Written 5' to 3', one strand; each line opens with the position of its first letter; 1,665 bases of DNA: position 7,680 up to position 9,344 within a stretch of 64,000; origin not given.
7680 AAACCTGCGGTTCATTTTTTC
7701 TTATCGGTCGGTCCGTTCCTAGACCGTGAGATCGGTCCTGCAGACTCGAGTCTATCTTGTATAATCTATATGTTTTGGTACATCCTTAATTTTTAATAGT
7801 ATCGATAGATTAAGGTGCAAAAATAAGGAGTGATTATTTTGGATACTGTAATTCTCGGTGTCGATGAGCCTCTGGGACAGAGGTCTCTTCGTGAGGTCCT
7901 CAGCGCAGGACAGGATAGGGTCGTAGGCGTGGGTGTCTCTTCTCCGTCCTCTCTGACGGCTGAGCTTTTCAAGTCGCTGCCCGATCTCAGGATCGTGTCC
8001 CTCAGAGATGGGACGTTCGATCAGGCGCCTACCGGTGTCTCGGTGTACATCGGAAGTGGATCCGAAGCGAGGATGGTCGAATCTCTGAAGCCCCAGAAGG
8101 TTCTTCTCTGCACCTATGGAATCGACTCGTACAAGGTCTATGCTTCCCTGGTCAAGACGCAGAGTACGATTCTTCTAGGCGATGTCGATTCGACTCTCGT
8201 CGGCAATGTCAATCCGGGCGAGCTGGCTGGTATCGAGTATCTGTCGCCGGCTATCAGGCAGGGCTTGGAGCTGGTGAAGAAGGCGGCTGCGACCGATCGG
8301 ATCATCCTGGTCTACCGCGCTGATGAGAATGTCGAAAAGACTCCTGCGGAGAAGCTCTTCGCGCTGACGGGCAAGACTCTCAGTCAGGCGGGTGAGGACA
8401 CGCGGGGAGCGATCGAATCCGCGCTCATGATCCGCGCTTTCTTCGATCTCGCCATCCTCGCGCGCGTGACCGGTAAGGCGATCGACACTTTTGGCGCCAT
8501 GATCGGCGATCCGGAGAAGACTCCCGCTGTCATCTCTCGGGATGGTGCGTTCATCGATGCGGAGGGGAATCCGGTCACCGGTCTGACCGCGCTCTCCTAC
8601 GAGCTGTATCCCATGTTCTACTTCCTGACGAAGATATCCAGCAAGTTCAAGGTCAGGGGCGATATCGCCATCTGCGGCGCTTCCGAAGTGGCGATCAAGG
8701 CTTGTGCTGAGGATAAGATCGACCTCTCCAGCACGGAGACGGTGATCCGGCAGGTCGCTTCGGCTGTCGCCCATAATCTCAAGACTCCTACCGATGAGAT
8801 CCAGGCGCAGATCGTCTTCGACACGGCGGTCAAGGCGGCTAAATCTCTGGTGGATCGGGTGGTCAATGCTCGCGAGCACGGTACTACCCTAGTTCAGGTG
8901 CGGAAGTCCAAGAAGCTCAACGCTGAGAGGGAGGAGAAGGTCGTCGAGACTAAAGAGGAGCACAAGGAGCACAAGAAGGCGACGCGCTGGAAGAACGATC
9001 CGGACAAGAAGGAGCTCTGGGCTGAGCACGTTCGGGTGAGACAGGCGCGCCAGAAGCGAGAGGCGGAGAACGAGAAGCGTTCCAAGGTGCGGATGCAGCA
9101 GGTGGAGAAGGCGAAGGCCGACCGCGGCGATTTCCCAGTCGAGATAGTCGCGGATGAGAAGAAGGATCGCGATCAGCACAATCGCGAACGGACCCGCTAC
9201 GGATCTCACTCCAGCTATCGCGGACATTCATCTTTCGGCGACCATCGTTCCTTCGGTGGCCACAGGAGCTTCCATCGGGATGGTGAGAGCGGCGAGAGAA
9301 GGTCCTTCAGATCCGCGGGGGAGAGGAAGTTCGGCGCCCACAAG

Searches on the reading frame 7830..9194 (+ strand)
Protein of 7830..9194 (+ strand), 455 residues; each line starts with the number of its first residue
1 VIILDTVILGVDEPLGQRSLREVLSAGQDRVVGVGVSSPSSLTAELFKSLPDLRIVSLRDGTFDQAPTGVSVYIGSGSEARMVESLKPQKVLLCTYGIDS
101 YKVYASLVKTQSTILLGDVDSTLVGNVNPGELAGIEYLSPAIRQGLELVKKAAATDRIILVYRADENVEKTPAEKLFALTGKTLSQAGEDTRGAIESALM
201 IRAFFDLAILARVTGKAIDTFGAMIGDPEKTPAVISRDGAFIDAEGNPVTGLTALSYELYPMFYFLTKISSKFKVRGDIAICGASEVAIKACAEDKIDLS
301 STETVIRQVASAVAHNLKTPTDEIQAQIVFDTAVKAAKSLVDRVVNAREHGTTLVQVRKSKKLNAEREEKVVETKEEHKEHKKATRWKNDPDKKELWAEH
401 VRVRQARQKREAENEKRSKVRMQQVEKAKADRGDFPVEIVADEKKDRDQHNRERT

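Call 18: find_related_loci(query=A2, collection=genome_contigs, flank=6000)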
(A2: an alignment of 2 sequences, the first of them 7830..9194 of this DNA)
Query A2 (455 aa) in genome_contigs; peptide patterns used: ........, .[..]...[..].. (x = any residue, [..] = any of these).
53 stretches matched a pattern, but none encodes a relative of the query by tblastn (E <= 1e-3).

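Call 26: search_protein_representatives(alignment_id=A2)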
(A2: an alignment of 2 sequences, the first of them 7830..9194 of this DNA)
Query: 2 sequences, 472 profile positions. Proteins with E-value up to 0.001 (for the whole library): 13; up to 1e-10: 12; up to 1e-30: 8. The best 13 are listed.
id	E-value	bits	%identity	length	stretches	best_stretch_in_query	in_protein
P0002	5.4e-286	965.1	-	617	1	1-471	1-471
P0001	8.1e-263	888.7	-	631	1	8-472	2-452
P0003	2.2e-128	445.4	-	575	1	8-471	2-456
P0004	1.6e-125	435.9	-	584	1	7-471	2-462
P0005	8.5e-47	176.4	-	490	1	11-472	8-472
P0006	4.3e-44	167.5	-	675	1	9-468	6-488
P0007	5.7e-36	140.7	-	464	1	8-431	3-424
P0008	1.6e-35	139.2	-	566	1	7-464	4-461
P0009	1.1e-22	96.9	-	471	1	9-467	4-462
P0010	1.1e-22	96.8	-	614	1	7-436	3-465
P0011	9.0e-19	84.0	-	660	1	7-429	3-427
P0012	6.0e-16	74.7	-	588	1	8-441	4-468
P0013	7.1e-04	34.8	-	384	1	9-246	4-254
